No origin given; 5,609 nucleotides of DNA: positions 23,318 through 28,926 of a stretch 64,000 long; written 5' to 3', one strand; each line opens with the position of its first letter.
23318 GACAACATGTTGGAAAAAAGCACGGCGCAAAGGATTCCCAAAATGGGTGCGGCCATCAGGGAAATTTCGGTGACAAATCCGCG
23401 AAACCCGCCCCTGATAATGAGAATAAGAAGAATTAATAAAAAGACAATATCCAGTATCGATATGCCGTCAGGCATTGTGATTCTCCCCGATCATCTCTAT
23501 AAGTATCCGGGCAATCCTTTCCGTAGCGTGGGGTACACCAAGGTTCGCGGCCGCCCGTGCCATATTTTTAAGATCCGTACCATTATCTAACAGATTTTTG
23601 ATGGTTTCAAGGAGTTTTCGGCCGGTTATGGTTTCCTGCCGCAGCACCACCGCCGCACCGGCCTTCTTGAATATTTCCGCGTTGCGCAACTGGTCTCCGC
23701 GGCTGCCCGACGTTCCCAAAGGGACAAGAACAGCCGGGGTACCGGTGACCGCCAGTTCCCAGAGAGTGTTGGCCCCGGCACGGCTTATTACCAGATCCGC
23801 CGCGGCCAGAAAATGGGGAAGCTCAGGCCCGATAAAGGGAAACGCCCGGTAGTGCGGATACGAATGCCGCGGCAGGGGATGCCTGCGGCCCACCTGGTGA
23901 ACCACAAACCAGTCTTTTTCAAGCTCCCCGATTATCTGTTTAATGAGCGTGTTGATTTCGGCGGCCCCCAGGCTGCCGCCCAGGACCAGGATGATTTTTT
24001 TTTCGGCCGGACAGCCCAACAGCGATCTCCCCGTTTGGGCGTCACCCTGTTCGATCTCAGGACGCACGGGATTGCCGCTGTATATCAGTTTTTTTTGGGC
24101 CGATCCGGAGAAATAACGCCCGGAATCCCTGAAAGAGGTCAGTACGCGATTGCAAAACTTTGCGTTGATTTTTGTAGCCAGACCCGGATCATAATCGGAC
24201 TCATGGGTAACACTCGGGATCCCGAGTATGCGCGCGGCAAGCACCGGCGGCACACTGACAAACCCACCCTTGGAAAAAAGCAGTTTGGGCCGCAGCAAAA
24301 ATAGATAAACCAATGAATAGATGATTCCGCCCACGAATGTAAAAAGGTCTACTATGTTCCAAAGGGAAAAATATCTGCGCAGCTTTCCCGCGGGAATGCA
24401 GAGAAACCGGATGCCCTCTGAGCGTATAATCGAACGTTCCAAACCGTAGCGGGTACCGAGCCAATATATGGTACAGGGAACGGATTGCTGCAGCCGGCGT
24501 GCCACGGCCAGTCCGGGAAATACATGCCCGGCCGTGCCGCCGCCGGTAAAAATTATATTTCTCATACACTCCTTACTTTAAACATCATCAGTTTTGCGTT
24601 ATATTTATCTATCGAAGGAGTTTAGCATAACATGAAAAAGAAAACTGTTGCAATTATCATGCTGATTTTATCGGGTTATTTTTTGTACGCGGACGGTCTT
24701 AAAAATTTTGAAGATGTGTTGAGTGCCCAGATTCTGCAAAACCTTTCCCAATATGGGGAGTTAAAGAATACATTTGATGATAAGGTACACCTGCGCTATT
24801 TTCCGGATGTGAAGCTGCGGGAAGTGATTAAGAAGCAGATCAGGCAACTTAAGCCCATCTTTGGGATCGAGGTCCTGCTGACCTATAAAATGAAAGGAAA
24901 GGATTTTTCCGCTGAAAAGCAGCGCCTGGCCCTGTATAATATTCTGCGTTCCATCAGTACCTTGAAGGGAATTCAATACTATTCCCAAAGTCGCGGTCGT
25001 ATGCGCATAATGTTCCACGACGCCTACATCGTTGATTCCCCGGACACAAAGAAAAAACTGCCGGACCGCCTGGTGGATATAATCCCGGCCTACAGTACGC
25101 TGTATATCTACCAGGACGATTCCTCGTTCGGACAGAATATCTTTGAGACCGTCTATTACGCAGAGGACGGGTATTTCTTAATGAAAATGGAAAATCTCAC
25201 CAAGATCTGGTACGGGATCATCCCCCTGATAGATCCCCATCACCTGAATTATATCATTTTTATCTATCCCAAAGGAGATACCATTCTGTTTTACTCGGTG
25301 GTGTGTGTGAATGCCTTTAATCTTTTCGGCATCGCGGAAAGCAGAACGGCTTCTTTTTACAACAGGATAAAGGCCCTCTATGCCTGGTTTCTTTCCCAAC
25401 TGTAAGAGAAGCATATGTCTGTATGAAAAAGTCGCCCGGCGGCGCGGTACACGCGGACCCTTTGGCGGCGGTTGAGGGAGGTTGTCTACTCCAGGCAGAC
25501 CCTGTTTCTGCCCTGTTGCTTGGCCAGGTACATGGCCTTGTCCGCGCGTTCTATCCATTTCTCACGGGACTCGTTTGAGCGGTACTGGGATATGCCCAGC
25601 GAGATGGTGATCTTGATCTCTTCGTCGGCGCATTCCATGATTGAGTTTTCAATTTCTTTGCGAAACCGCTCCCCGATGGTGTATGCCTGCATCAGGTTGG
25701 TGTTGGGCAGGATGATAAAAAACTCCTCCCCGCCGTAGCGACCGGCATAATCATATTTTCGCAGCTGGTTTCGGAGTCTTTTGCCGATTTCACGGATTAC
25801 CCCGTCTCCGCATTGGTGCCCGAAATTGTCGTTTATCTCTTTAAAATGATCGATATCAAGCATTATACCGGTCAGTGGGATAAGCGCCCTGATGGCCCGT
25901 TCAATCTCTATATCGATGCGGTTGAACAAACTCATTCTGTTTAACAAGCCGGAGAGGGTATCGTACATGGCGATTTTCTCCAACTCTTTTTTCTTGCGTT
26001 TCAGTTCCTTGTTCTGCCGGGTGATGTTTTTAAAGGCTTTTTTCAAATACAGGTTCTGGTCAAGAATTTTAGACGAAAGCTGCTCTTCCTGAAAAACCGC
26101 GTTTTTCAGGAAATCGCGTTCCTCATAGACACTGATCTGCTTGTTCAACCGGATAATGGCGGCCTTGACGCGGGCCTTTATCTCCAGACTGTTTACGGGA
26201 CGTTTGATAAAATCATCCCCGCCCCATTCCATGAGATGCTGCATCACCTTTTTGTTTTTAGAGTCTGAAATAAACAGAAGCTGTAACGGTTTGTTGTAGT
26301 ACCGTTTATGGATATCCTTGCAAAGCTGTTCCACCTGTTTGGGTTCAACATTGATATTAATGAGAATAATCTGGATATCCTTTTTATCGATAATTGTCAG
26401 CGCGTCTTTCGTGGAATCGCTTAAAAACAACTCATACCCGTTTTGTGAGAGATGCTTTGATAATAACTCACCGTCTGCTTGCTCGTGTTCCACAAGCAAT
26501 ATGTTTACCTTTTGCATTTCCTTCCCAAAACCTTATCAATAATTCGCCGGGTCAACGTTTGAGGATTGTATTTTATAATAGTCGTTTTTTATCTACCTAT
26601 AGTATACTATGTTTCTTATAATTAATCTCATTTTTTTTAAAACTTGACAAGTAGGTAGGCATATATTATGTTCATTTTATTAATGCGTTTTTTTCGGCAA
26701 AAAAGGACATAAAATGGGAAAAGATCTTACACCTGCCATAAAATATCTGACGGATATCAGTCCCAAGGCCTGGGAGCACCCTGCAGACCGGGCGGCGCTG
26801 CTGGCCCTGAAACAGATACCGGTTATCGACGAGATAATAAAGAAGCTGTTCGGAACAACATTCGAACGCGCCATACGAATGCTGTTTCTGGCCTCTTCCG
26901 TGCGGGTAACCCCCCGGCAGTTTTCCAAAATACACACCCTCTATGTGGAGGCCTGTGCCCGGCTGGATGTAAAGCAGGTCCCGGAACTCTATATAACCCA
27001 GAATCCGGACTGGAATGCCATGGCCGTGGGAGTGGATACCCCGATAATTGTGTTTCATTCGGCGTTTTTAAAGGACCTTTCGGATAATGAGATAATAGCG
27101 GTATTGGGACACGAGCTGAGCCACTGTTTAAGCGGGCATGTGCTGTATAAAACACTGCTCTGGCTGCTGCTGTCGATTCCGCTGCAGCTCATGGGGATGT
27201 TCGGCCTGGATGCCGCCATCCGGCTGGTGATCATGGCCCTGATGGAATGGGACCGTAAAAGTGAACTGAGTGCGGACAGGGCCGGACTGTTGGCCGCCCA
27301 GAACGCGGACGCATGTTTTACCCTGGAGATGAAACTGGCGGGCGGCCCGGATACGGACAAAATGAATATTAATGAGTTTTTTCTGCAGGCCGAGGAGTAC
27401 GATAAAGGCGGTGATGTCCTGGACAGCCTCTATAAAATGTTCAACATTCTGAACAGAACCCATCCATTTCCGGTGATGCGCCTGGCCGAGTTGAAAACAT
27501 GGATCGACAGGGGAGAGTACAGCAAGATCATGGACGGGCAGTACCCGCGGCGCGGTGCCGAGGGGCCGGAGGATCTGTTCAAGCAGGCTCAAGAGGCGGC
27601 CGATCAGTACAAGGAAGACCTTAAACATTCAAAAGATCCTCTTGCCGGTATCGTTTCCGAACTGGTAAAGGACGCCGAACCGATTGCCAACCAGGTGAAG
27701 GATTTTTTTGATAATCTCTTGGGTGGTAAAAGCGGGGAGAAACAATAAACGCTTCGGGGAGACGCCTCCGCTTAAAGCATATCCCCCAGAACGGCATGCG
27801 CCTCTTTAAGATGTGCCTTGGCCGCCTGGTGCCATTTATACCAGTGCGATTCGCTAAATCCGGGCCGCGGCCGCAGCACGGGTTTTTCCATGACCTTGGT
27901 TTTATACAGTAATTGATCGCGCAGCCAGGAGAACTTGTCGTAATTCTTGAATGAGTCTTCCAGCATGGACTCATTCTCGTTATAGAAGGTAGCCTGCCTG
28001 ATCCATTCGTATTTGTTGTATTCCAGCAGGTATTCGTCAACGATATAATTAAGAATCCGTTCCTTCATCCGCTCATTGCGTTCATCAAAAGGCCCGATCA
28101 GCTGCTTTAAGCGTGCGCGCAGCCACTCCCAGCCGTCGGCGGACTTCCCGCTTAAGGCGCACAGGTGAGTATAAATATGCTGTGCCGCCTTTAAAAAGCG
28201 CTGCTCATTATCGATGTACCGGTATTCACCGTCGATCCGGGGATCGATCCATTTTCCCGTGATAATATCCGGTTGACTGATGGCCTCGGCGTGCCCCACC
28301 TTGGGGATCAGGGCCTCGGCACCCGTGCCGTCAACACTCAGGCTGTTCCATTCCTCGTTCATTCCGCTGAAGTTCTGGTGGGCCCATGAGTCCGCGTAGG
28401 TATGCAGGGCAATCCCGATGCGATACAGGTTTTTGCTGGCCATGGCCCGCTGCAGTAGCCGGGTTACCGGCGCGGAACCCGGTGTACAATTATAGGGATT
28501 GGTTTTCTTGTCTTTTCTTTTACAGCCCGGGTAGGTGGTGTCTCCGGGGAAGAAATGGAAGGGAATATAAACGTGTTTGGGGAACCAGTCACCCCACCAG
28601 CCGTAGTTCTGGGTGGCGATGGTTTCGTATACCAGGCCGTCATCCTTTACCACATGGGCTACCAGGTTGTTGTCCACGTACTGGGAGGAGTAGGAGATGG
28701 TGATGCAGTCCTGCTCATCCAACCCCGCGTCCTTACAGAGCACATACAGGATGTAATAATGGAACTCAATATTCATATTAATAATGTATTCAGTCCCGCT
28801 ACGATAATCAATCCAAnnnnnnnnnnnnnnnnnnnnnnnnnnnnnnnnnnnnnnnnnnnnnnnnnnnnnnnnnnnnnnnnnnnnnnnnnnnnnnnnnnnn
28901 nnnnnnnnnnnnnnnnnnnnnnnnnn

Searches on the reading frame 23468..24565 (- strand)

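Call 17: search_protein_families(library=pfam, proteins=[window:23468-24565:-])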
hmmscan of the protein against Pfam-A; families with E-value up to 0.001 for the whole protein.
window:23468-24565:- (365 aa): 4 families
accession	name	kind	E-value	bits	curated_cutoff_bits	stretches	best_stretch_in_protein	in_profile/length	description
PF04101.22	Glyco_tran_28_C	-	1.1e-33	117.1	22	1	191-350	1-165/166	Glycosyltransferase family 28 C-terminal domain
PF03033.26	Glyco_transf_28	-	1.2e-32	113.4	26.2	1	4-142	1-138/139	Glycosyltransferase family 28 N-terminal domain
PF00201.24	UDPGT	-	9.7e-06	25.1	19.5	1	260-335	345-415/499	UDP-glucoronosyl and UDP-glucosyl transferase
PF06722.18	EryCIII-like_C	-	3.8e-05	24.1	31.7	1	249-358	41-145/145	Erythromycin biosynthesis protein CIII-like, C-terminal domain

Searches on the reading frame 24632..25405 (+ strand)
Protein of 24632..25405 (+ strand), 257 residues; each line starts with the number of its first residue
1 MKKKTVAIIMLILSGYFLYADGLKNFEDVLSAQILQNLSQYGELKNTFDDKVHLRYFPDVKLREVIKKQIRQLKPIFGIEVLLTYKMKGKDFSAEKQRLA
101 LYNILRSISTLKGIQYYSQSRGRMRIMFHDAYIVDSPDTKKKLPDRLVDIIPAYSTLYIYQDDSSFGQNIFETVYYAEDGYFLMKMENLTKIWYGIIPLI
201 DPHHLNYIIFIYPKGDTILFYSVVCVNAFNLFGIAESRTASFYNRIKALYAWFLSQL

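Call 18: search_protein_families(library=pfam, proteins=[window:24632-25405:+])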
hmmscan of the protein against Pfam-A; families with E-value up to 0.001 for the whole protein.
window:24632-25405:+ (257 aa): 1 family
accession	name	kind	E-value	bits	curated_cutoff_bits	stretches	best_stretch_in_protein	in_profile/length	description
PF20380.3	DUF6675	-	1e-65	221.9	27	1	1-257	1-254/254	Family of unknown function (DUF6675)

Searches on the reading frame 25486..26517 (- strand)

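Call 18: search_protein_families(library=pfam, proteins=[window:25486-26517:-])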
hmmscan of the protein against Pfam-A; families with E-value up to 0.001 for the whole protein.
window:25486-26517:- (343 aa): 4 families
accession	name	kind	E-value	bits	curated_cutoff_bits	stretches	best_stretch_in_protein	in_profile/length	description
PF00990.26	GGDEF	-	7.6e-47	159.5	23.8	1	183-339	1-161/161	Diguanylate cyclase, GGDEF domain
PF00072.30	Response_reg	-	3.3e-10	40.6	30.2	1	6-117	1-110/111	Response regulator receiver domain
PF22335.1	Cas10-Cmr2_palm2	-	1.5e-06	28.8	27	1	262-341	58-133/133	Cas10/Cmr2, second palm domain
PF03709.21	OKR_DC_1_N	-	0.00017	22.2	29.3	1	18-89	8-76/111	Orn/Lys/Arg decarboxylase, N-terminal domain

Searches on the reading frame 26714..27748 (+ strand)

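Call 18: search_protein_families(library=pfam, proteins=[window:26714-27748:+])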
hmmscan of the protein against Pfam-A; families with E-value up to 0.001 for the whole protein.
window:26714-27748:+ (344 aa): 3 families
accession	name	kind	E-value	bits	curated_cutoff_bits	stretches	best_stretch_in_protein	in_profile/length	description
PF01435.24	Peptidase_M48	-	5.2e-23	82.3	20.3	1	68-263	2-185/186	Peptidase family M48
PF05569.17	Peptidase_M56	-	2e-05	24.3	31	1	79-155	146-221/296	BlaR1 peptidase M56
PF18894.6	PhageMetallopep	-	6.7e-05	23.4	23.7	1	97-140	52-94/134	Putative phage metallopeptidase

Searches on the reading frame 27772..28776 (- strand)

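Call 18: search_protein_families(library=pfam, proteins=[window:27772-28776:-])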
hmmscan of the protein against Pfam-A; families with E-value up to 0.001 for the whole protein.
window:27772-28776:- (334 aa): 1 family
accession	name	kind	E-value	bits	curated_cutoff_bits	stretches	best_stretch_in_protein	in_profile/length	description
PF20551.3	DUF6765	-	9.4e-67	226.4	26.6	1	1-325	1-320/325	Family of unknown function (DUF6765)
